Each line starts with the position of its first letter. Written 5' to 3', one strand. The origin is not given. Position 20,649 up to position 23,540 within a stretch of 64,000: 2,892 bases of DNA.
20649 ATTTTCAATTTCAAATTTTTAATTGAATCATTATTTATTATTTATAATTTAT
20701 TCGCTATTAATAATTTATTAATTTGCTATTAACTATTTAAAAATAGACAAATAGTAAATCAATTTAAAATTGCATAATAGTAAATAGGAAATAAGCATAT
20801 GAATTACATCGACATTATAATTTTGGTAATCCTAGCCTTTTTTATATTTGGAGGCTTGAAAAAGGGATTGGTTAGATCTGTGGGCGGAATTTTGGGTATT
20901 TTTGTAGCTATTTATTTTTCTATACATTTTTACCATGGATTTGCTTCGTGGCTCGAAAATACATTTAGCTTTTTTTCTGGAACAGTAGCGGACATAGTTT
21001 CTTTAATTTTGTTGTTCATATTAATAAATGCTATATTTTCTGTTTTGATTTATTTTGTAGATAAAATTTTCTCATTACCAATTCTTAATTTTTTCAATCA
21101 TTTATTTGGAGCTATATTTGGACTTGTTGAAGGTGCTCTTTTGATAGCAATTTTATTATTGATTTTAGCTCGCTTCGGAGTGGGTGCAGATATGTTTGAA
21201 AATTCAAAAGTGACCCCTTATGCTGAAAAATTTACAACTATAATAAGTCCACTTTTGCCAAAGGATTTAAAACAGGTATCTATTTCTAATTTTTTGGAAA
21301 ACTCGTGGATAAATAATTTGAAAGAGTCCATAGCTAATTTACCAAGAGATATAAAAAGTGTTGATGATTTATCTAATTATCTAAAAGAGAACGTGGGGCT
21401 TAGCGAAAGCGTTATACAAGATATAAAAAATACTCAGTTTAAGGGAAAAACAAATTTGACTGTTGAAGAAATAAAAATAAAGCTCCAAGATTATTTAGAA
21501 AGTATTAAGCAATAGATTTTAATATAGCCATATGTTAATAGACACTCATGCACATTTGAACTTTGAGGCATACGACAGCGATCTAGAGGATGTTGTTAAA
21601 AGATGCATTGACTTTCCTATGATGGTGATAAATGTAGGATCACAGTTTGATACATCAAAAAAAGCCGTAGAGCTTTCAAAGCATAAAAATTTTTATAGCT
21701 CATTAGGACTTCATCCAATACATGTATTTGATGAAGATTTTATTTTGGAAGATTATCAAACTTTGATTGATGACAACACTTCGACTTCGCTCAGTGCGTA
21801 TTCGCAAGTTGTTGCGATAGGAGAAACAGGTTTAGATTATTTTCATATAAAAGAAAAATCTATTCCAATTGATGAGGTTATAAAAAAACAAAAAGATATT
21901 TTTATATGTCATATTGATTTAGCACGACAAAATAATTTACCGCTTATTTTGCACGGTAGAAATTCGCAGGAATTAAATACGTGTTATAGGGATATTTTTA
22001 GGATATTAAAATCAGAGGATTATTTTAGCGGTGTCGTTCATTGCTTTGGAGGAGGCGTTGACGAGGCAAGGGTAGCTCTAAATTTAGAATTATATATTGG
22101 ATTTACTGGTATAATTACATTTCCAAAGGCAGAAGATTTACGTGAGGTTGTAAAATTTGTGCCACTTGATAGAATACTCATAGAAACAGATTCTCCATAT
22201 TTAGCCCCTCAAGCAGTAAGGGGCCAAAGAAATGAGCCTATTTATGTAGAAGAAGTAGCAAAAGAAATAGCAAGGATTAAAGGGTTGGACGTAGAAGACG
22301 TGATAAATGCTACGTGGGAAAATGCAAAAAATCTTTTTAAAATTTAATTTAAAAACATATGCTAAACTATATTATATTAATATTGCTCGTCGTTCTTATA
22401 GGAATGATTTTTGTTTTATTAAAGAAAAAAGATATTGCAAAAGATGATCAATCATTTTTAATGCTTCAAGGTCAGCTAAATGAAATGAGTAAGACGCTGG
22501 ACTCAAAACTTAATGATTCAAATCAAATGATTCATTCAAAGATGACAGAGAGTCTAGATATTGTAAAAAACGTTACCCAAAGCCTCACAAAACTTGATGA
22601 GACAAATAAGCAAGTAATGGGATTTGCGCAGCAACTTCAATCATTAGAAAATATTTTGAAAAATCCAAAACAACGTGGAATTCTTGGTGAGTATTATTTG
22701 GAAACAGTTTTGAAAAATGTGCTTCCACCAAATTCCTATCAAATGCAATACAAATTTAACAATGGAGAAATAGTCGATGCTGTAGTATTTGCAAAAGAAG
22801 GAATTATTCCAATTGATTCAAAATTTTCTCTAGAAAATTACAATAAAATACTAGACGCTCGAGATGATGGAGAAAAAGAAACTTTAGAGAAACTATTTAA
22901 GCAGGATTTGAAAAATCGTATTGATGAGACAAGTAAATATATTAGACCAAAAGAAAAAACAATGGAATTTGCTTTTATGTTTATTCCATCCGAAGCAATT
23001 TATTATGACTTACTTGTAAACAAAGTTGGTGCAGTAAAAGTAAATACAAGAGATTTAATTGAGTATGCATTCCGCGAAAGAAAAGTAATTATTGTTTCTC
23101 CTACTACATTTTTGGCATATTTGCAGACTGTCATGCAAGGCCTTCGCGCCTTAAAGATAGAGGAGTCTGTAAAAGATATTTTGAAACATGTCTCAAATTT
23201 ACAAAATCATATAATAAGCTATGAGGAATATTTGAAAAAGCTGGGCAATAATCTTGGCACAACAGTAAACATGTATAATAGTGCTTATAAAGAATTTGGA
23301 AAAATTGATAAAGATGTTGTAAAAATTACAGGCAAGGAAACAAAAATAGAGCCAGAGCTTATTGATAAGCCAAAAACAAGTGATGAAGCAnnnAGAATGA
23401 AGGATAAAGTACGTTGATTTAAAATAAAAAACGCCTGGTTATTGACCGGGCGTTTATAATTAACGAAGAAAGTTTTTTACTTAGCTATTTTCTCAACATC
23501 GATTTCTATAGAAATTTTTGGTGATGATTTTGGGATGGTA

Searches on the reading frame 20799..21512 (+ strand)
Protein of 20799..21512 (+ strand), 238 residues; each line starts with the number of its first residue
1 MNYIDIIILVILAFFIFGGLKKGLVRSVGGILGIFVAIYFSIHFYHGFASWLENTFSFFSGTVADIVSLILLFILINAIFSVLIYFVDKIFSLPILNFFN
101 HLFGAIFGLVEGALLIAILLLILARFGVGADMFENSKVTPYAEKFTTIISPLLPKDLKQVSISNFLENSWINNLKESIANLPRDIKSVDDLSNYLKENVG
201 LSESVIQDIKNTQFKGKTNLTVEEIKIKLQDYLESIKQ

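Call 33: search_protein_families(library=pfam, proteins=[window:20799-21512:+], max_evalue=0.001)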
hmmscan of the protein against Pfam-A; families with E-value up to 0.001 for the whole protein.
window:20799-21512:+ (238 aa): 1 family
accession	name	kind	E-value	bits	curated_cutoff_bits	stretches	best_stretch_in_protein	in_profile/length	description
PF02674.22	Colicin_V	-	3.7e-27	95.5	29.3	1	4-146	1-143/144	Colicin V production protein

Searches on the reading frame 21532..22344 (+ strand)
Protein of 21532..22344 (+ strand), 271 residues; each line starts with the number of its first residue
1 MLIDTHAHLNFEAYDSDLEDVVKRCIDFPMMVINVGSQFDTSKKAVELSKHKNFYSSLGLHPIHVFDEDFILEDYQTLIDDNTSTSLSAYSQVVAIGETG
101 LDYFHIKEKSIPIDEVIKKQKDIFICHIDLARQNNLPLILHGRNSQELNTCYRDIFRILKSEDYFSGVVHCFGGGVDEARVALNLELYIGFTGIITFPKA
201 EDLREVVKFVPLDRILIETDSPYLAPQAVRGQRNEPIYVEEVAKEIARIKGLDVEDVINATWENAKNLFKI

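Call 33: search_protein_families(library=pfam, proteins=[window:21532-22344:+], max_evalue=0.001)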
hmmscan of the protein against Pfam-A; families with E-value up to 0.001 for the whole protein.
window:21532-22344:+ (271 aa): 1 family
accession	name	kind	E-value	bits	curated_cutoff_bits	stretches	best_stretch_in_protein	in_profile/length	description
PF01026.27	TatD_DNase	-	5.1e-69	232.9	27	1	3-270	1-253/253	TatD related DNase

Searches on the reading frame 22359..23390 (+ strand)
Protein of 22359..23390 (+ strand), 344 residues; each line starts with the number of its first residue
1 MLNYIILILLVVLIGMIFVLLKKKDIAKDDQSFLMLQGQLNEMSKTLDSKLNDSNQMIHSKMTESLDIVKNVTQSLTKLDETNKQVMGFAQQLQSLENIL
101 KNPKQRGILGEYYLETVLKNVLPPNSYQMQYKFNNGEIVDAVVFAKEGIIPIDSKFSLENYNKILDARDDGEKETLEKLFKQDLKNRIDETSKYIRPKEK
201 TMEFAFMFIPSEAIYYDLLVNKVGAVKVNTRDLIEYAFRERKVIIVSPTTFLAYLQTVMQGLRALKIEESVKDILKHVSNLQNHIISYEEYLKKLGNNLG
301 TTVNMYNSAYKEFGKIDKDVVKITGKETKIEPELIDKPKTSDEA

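Call 33: search_protein_families(library=pfam, proteins=[window:22359-23390:+], max_evalue=0.001)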
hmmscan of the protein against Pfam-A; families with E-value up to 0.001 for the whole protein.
window:22359-23390:+ (344 aa): 1 family
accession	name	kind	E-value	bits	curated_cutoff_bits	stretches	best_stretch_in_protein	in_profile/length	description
PF02646.22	RmuC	-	1.9e-55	188.5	26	1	39-314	2-271/291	RmuC family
